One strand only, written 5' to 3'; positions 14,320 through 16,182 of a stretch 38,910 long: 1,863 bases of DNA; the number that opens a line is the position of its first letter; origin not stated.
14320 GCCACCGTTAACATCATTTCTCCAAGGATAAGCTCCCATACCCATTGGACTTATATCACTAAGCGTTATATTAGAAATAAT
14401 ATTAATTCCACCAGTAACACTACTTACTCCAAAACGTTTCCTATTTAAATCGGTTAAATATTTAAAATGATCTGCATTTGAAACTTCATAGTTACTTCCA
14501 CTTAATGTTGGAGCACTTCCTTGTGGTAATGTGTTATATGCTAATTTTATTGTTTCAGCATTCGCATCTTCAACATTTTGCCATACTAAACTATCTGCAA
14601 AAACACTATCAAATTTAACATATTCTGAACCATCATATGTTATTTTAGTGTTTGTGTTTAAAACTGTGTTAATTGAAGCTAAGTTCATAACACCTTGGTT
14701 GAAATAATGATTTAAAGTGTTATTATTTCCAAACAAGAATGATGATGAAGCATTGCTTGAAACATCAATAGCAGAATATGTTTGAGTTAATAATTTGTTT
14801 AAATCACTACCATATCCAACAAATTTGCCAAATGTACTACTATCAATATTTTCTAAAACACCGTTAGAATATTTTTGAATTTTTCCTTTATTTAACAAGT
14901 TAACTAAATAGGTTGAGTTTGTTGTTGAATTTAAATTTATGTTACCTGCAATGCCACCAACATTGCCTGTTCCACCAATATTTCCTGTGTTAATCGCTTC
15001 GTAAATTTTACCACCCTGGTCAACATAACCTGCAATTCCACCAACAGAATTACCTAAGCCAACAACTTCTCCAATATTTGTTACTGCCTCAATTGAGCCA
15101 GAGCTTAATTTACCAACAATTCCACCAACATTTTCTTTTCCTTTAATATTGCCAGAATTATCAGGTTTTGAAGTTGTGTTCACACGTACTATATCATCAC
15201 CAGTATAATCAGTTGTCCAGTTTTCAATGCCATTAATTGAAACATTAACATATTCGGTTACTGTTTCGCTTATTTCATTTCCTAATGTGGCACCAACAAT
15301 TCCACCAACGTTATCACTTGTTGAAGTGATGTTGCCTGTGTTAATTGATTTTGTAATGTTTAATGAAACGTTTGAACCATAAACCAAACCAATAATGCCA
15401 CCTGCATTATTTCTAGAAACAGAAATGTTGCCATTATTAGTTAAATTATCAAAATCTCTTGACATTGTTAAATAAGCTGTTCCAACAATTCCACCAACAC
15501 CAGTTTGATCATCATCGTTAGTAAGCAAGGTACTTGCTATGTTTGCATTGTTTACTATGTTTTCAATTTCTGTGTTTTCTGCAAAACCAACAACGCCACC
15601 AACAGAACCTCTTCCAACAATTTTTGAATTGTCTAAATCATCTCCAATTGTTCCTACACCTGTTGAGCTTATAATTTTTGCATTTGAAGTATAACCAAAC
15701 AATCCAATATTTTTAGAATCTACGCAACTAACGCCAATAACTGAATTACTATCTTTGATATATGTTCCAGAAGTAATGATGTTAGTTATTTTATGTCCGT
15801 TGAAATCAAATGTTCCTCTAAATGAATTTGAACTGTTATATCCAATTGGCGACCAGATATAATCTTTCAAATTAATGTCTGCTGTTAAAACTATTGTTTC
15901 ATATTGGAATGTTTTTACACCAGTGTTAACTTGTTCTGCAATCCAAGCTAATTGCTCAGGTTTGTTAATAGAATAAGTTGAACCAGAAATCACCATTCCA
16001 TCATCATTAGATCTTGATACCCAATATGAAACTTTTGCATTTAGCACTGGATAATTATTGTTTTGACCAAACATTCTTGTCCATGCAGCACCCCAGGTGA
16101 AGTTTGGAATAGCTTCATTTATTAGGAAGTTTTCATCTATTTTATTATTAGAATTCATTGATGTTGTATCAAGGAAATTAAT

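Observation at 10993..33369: One 22.4-kb ORF encoding a 7,458-aa modular lipoprotein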

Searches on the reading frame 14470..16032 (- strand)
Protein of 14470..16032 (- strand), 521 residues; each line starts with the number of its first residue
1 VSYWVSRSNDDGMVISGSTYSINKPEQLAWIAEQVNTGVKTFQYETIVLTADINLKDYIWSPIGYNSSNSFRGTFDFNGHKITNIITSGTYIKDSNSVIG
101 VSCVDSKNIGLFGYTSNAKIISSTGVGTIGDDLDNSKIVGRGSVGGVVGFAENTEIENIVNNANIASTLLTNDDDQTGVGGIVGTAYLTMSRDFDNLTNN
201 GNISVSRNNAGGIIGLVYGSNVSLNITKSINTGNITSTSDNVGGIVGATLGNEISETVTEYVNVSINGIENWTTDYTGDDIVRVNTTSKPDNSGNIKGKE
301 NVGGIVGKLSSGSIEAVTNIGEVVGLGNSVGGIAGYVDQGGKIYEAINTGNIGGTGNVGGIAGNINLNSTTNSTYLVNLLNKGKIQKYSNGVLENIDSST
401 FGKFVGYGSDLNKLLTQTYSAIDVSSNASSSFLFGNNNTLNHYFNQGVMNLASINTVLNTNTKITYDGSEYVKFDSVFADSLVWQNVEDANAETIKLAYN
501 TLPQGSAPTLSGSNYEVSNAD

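Call 8: search_protein_families(library=pfam, proteins=[window:14470-16032:-], max_evalue=5)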
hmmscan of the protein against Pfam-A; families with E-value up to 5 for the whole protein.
window:14470-16032:- (521 aa): 1 family
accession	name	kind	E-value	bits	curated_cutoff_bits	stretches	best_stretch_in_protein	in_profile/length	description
PF07581.17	Glug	-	0.0028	18.4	20.5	4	140-165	1-27/28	The GLUG motif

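Call 9: search_protein_families(library=ncbifam, proteins=[window:14470-16032:-], max_evalue=1)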
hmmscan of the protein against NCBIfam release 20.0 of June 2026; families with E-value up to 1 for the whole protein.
window:14470-16032:- (521 aa): 1 family
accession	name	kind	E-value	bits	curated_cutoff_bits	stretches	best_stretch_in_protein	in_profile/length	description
NF047395.1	TransRegLtdR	equivalog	0.089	12.5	250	1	215-286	75-149/166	transcriptional regulator LdtR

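Call 46: predict_structure(alignment_id=A2)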
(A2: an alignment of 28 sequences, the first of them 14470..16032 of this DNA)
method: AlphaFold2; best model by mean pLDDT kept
length: 521 residues; sequences in the alignment: 28
mean_pLDDT: 72.3   pTM: 0.74
mean pLDDT of the five models: 72.3, 72.1, 71.1, 69.9, 69.7
residues with pLDDT >= 90: 238; 70-90: 87; 50-70: 44; < 50: 152
segments of 3 or more residues with pLDDT < 50: 96-104, 253-280, 412-521
pLDDT, mean of each block of 10 residues (from residue 1): 59 88 94 93 98 91 93 98 87 47 68 97 90 83 95 97 89 79 95 94 92 94 89 95 95 40 33 40 57 95 96 91 94 93 91 92 86 84 86 64 63 43 28 28 26 32 34 33 30 34 35 33 23
secondary structure, 60 per line:
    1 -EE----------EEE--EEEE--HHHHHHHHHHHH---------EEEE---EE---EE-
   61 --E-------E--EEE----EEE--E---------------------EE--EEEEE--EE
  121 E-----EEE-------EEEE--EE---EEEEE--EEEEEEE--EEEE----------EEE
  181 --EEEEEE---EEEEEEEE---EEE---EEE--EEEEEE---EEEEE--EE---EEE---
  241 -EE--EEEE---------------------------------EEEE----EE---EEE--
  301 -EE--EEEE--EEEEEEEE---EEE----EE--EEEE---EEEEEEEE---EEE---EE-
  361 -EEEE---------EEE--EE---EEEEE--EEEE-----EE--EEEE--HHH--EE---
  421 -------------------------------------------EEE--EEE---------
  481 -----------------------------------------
elements in order: E14-16 E19-22 H25-36 E46-49 E74-76 E81-83 E112-116 E119-121 E127-129 E137-140 E148-152 E155-161 E164-167 E178-180 E183-188 E192-199 E203-205 E209-211 E214-219 E223-227 E235-237 E246-249 E283-286 E296-298 E306-309 E312-319 E323-325 E334-337 E341-348 E352-354 E362-365 E375-377 E385-389 E392-395 E405-408 E464-466 E469-471

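Call 50: fold_search(model_id=the predicted structure, library=pdb)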
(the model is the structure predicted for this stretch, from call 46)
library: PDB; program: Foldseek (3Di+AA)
matches with E <= 10: 198; with E <= 0.001: 1
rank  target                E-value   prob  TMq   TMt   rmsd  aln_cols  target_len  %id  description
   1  3n6z                  9.4e-05  1.00  0.31  0.43   8.5       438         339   14  Crystal structure of a putative immunoglobulin A1 protease (BACOVA_03286) from Bacteroides ovatus at 1.30 A resolution (released 2010-07-21)
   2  7uvk                  5.5e-03  1.00  0.32  0.15  11.1       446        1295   15  G. haemolysans IgA1 protease (released 2022-11-23)
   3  7uvl_P                1.7e-02  1.00  0.35  0.15   6.7       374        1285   15  IgA1 Protease with IgA1 substrate (released 2022-11-23)
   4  3th0_A                1.7e-02  0.18  0.15  0.14  15.2       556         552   11  P22 Tailspike complexed with S.Paratyphi O antigen octasaccharide (released 2012-08-29)
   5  4mr0_B                1.8e-02  0.54  0.22  0.24  12.2       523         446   10  Crystal structure of PfbA, a surface adhesin of Streptococcus pneumoniae (released 2014-02-05)
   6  7e56                  2.7e-02  0.72  0.23  0.32  12.9       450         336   12  The mutant crystal structure of endo-polygalacturonase (T316C/G344C) from Talaromyces leycettanus JCM 12802 (released 2021-08-25)
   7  5g5o_C                3.6e-02  0.13  0.13  0.17  17.3       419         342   10  Structure of the snake adenovirus 1 hexon-interlacing LH3 protein, native (released 2017-06-07)
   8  2pyh_B                4.0e-02  0.60  0.25  0.32  11.7       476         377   12  Azotobacter vinelandii Mannuronan C-5 epimerase AlgE4 A-module complexed with mannuronan trisaccharide (released 2008-05-27)
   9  2xc1_A                4.3e-02  0.18  0.18  0.16  14.7       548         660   11  Full-length Tailspike Protein Mutant Y108W of Bacteriophage P22 (released 2011-05-04)
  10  7jgj_A                4.5e-02  0.99  0.38  0.17   8.6       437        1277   13  IgA1 Protease in complex with neutralizing mAb (released 2020-12-09)
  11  2vfm                  4.5e-02  0.14  0.16  0.16  14.7       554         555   12  Low Temperature Structure of P22 Tailspike Protein Fragment (109-666) (released 2008-12-16)
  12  8iq9_B                5.2e-02  0.21  0.16  0.16  16.8       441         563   11  Crystal structure of trimeric K2-2 TSP in complex with tetrasaccharide and octasaccharide (released 2024-02-21)
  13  8iq9_A                6.2e-02  0.20  0.17  0.16  16.8       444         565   11  Crystal structure of trimeric K2-2 TSP in complex with tetrasaccharide and octasaccharide (released 2024-02-21)
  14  6xja_P                6.5e-02  0.95  0.32  0.15   9.5       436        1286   14  Streptococcus Pneumoniae IgA1 Protease with IgA1 substrate (released 2021-01-20)
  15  2vfp                  6.8e-02  0.13  0.17  0.16  15.2       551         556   12  Low Temperature Structure of P22 Tailspike Protein Fragment (109-666), Mutant V349L (released 2008-12-16)
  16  2xc1_B                7.2e-02  0.10  0.15  0.13  15.2       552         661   11  Full-length Tailspike Protein Mutant Y108W of Bacteriophage P22 (released 2011-05-04)
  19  1qrb                  7.8e-02  0.14  0.17  0.17  14.5       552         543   11  PLASTICITY AND STERIC STRAIN IN A PARALLEL BETA-HELIX: RATIONAL MUTATIONS IN P22 TAILSPIKE PROTEIN (released 2000-04-12)
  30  2vfo                  1.6e-01  0.10  0.16  0.16  14.6       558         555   11  Low Temperature Structure of P22 Tailspike Protein Fragment (109-666), Mutant V125L (released 2008-12-16)
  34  1tsp                  2.0e-01  0.14  0.20  0.20  14.4       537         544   12  CRYSTAL STRUCTURE OF P22 TAILSPIKE PROTEIN: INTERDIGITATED SUBUNITS IN A THERMOSTABLE TRIMER (released 1995-09-15)
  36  2vfq                  2.1e-01  0.08  0.16  0.16  15.2       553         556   12  Low Temperature Structure of P22 Tailspike Protein Fragment (109-666), Mutant V450A (released 2008-12-16)
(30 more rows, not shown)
